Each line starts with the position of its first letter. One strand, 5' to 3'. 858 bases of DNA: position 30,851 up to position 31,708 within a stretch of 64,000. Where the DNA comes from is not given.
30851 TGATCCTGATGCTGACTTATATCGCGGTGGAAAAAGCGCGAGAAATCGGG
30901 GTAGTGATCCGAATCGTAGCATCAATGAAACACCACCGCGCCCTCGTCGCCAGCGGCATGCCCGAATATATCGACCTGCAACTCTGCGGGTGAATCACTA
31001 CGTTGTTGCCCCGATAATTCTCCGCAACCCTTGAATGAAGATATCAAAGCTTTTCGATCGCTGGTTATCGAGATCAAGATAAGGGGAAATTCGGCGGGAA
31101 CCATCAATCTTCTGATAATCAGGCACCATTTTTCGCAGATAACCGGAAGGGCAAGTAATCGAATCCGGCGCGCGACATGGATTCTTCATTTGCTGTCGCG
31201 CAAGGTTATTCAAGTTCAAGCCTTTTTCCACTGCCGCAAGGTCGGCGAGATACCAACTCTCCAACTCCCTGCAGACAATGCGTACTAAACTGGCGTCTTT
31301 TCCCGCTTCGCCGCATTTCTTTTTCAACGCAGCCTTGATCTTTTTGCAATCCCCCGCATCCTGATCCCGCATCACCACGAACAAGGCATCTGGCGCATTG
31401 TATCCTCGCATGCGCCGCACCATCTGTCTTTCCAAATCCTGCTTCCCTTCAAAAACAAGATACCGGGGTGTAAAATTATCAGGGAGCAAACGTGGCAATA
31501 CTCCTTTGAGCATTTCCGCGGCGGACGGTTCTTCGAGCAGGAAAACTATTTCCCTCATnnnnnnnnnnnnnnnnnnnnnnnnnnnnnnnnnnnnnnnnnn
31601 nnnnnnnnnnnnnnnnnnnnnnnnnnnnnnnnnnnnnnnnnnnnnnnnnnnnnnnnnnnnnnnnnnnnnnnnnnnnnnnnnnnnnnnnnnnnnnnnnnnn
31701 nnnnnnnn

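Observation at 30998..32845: Autonomous two-gene cassette: ABC-type AAA ATPase coupled to a DUF4276-like (TOPRIM-like) protein, a candidate phage-defence module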

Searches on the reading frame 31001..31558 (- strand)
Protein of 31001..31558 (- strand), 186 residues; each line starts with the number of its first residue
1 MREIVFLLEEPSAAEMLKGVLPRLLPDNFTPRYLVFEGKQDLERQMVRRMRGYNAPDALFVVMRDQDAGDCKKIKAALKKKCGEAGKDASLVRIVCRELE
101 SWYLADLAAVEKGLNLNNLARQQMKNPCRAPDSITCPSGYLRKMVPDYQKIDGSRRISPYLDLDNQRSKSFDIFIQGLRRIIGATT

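Call 3: search_protein_families(library=pfam, proteins=[window:31001-31558:-], max_evalue=0.1)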
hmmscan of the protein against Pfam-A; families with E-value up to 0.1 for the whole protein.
window:31001-31558:- (186 aa): 1 family
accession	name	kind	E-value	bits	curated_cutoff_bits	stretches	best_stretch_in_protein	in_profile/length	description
PF14103.11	DUF4276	-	1.2e-15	58.6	30.2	1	9-178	2-191/192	Domain of unknown function (DUF4276)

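Call 4: search_protein_families(library=padloc, proteins=[window:31001-31558:-], max_evalue=0.1)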
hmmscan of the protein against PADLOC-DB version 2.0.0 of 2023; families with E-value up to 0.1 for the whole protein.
window:31001-31558:- (186 aa): 16 families
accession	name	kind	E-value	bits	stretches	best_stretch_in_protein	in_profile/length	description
PDLC04143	HEC-01A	-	1e-78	261.4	1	1-183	1-185/190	-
PDLC04202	HEC-01B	-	1.8e-34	117.6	1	3-182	2-201/204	-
PDLC04205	HEC-01B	-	3.9e-15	54.2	1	41-180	57-211/213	-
PDLC04206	HEC-01B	-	7.7e-11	40.2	1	55-182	75-216/219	-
PDLC04194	HEC-01B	-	2.3e-08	32.1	1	32-116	34-114/204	-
PDLC04196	HEC-01B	-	7.8e-08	30.5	1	40-183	51-193/197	-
PDLC04200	HEC-01B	-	1.6e-07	29.4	1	38-183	56-207/218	-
PDLC04197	HEC-01B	-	5.3e-07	27.5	1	28-114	25-107/192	-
PDLC04191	HEC-01B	-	5.6e-07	27.7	1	45-131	53-132/192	-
PDLC04203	HEC-01B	-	8.5e-05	20.8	1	57-135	74-149/176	-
PDLC04188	HEC-01B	-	0.00017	19.4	1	69-170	108-213/230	-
PDLC04210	HEC-01B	-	0.00027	18.8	1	54-148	69-170/217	-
PDLC04198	HEC-01B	-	0.00031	18.5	1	62-182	72-206/211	-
PDLC04193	HEC-01B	-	0.002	16.1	1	47-109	43-102/195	-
PDLC04185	HEC-01B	-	0.0044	15.1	1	54-123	61-124/188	-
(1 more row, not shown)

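Call 5: search_protein_families(library=ncbifam, proteins=[window:31001-31558:-], max_evalue=0.1)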
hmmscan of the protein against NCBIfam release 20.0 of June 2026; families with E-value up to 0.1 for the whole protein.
window:31001-31558:- (186 aa): 1 family
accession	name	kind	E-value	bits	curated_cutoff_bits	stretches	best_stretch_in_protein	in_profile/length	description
NF047734.1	antiphage_MADS4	equivalog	0.03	14.4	160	0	56-122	66-139/206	methylation-associated defense system protein MAD4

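Call 13: find_homologous_proteins(query=window:31001-31558:-)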
Query window:31001-31558:- (186 aa): 3319 proteins with E <= 0.001 among 3449 candidates; the best 120 are listed.
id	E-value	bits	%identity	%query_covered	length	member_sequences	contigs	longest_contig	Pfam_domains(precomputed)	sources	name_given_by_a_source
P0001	2.4e-119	413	100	100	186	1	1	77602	PF14103.12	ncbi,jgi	jgi:hypothetical protein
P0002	5.9e-91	321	100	78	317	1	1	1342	PF14103.12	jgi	-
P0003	1.5e-75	271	69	98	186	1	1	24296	PF14103.12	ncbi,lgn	-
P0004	1.8e-72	261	66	97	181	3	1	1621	PF14103.12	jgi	jgi:hypothetical protein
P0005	3.6e-71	256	64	98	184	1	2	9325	PF14103.12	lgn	-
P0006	1.2e-70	255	67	98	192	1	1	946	PF14103.12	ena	-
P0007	1.3e-69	251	63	98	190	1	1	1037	PF14103.12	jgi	jgi:hypothetical protein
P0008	1.3e-69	251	62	98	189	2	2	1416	PF14103.12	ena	-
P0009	1.6e-68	248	65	97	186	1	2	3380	PF14103.12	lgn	-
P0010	1.7e-68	248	61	97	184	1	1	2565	PF14103.12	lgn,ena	-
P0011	2.6e-68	247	64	97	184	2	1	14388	PF14103.12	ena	-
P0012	3.6e-68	247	62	99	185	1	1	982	PF14103.12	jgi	jgi:hypothetical protein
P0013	2.6e-67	244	60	99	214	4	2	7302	PF14103.12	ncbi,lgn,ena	-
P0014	4.1e-67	243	62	98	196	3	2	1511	PF14103.12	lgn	-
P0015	4.2e-67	243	61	99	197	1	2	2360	PF14103.12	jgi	-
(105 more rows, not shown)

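Call 19: find_encoding_contigs(protein=P0001, flank=10000, max_places=4)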
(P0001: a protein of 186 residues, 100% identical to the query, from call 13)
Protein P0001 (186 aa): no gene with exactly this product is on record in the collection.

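Call 22: search_solved_structures(query=A1, max_evalue=10, show_alignments=2)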
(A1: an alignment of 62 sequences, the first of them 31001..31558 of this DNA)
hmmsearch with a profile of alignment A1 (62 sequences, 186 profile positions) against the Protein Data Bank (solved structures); distinct sequences matched with E-value up to 10: 0.

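Call 29: predict_structure(alignment_id=A1)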
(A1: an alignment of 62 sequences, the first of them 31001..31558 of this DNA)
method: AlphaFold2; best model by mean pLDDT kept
length: 186 residues; sequences in the alignment: 62
mean_pLDDT: 95.6   pTM: 0.89
mean pLDDT of the five models: 95.6, 94.9, 94.7, 94.1, 93.6
residues with pLDDT >= 90: 172; 70-90: 13; 50-70: 1; < 50: 0
segments of 3 or more residues with pLDDT < 50: none
pLDDT, mean of each block of 10 residues (from residue 1): 96 98 96 96 97 95 90 95 97 93 98 98 95 95 97 98 96 97 82
secondary structure, 60 per line:
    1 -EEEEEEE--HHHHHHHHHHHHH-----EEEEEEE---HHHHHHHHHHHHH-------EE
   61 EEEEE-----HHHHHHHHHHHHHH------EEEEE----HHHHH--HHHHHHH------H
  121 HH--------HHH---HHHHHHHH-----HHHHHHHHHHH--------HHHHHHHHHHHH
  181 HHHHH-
elements in order: E2-8 H11-23 E29-35 H39-51 E59-65 H71-84 E91-95 H100-104 H107-113 H137-144 H150-160 H169-185

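Call 32: fold_search(model_id=the predicted structure, library=pdb)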
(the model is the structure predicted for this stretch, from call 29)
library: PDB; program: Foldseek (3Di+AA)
matches with E <= 10: 880; with E <= 0.001: 1
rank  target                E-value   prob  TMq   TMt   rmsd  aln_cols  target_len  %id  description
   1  6nk8_B                8.6e-04  1.00  0.58  0.54   6.1       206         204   12  C-terminal region of the Burkholderia pseudomallei OLD protein (released 2019-08-07)
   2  6nk8_A                5.9e-03  1.00  0.54  0.52   6.2       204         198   12  C-terminal region of the Burkholderia pseudomallei OLD protein (released 2019-08-07)
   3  4c6t_D                5.1e-02  0.63  0.32  0.36  13.5       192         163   10  Crystal structure of the RPS4 and RRS1 TIR domain heterodimer (released 2014-05-28)
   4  6vga_MODEL_1_A        8.5e-02  0.90  0.32  0.48   4.7        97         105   20  De novo designed Rossmann fold protein ROS2_835 (released 2020-08-19)
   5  3n2n_A                1.4e-01  0.80  0.31  0.31   7.2       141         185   10  The Crystal Structure of Tumor Endothelial Marker 8 (TEM8) extracellular domain (released 2011-01-05)
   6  6mtz_B                1.4e-01  0.30  0.32  0.21  13.7       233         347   11  Crystal structure of an uncharacterized protein from Helicobacter pylori G27 (released 2018-12-19)
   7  9han_A                1.5e-01  0.44  0.37  0.31  11.8       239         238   12  Bovine collagen VI local refinement of C-terminal region (released 2025-08-20)
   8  9doc                  1.6e-01  0.90  0.34  0.26   4.4       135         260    7  The von Willebrand factor A domain of human capillary morphogenesis gene II, flexibly fused to the 1TEL crystallization  (released 2024-11-06)
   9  8fz4_A                1.6e-01  0.87  0.33  0.34   5.6       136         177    9  The von Willebrand factor A domain of Anthrax toxin receptor 2 (released 2023-03-01)
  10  1kz9_C                1.7e-01  0.87  0.33  0.40   4.5       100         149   10  Mutant Enzyme L119F Lumazine Synthase from S.pombe (released 2002-07-24)
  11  6sb0_D                1.7e-01  0.54  0.33  0.25   9.7       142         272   13  cryo-EM structure of mTORC1 bound to PRAS40-fused active RagA/C GTPases (released 2019-10-16)
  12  1sht                  2.0e-01  0.84  0.33  0.34   6.7       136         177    8  Crystal Structure of the von Willebrand factor A domain of human capillary morphogenesis protein 2: an anthrax toxin rec (released 2004-04-13)
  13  3n5c_A                2.0e-01  0.60  0.31  0.37   5.4       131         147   11  Crystal Structure of Arf6DELTA13 complexed with GDP (released 2010-08-18)
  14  8hoj_A                2.0e-01  0.16  0.22  0.13  12.4       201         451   14  Crystal structure of UGT71AP2 in complex with UDP (released 2023-12-13)
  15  2a57_A                2.1e-01  0.63  0.30  0.36   5.3       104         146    8  Structure of 6,7-Dimthyl-8-ribityllumazine synthase from Schizosaccharomyces pombe mutant W27Y with bound ligand 6-car (released 2005-07-19)
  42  4f9f_B                3.1e-01  0.10  0.22  0.11  15.4       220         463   13  Crystal Structure of VldE, the pseudo-glycosyltransferase, in complex with GDP and Trehalose (released 2012-10-17)
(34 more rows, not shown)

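Call 63: find_encoding_contigs(protein=P0002, flank=5000, max_places=4)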
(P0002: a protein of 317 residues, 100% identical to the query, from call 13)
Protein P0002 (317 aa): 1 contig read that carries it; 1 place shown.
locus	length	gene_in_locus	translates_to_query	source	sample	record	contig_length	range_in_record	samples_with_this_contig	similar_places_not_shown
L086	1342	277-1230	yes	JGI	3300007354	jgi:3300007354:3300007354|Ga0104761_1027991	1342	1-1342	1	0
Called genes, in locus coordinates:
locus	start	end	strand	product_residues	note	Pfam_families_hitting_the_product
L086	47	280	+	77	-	-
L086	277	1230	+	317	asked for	PF14103:DUF4276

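Call 81: fold_search(model_id=the predicted structure, library=viral)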
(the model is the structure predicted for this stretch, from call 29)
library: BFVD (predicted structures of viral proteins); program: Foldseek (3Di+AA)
matches with E <= 10: 594; with E <= 0.001: 0
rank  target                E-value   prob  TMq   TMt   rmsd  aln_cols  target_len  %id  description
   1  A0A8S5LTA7            1.7e-02  0.98  0.49  0.44   8.7       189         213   15  RloB-like protein [Myoviridae sp. ct25F5]
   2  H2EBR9                3.8e-02  0.77  0.39  0.23  10.6       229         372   10  Uncharacterized protein [Megavirus courdo7]
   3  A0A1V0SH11            4.2e-02  0.30  0.26  0.22  15.3       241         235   10  Uncharacterized protein [Hokovirus HKV1]
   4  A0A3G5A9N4            4.7e-02  0.47  0.33  0.14  13.0       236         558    8  Uncharacterized protein [Hyperionvirus sp.]
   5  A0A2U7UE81            7.1e-02  0.38  0.22  0.06   7.3       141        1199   15  von Willebrand factor type A domain containing protein [Pandoravirus macleodensis]
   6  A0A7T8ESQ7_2          9.9e-02  0.28  0.33  0.09  16.7       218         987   10  (no name in the UniProt tables at hand)
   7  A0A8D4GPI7            1.7e-01  0.30  0.33  0.28  14.2       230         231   10  (no name in the UniProt tables at hand)
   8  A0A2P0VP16            1.8e-01  0.23  0.29  0.08  15.3       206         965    9  TIR/WD40 domain-containing protein [Tetraselmis virus 1]
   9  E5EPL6                1.8e-01  0.15  0.27  0.24  14.3       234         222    9  Conserved hypothetical phage protein [Acinetobacter phage Acj9]
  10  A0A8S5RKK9            2.0e-01  0.12  0.21  0.06  13.7       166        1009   13  YprB ribonuclease H-like domain-containing protein (Fragment) [virus sp. ctEQ64]
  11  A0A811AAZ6            2.1e-01  0.12  0.26  0.08  22.2       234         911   14  (no name in the UniProt tables at hand)
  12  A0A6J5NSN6            2.3e-01  0.30  0.31  0.12  13.1       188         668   10  Lysozyme [uncultured Caudovirales phage]
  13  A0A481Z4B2            2.3e-01  0.15  0.26  0.20  14.6       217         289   10  Uncharacterized protein [Pithovirus LCPAC104]
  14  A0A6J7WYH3            2.5e-01  0.09  0.21  0.14  18.5       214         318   11  RfaG Glycosyltransferase [uncultured Caudovirales phage]
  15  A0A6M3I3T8            2.6e-01  0.54  0.36  0.25   7.5       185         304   11  (no name in the UniProt tables at hand)
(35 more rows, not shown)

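Call 84: search_protein_representatives(alignment_id=A1)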
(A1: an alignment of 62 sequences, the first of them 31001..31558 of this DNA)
Query: 62 sequences, 186 profile positions. Proteins with E-value up to 0.001 (for the whole library): 2012; up to 1e-10: 1167; up to 1e-30: 360. The best 150 are listed.
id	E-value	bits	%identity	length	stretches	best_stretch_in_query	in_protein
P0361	1.2e-78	279.1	-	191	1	1-184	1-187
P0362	6.0e-77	273.6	-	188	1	1-184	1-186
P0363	2.1e-74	265.3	-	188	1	1-183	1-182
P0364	2.4e-74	265.1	-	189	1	1-184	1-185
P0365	3.6e-74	264.6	-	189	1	1-184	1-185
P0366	3.8e-71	254.7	-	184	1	1-182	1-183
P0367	2.0e-70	252.4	-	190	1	3-184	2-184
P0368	6.8e-69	247.4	-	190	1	1-182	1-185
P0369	2.1e-68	245.7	-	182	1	1-180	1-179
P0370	1.3e-66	239.9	-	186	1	1-182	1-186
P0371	4.0e-66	238.3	-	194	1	1-183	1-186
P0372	4.5e-66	238.2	-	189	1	1-184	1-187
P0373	1.2e-65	236.8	-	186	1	1-181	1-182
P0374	1.8e-65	236.2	-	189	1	2-183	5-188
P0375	7.0e-64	231.0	-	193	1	1-183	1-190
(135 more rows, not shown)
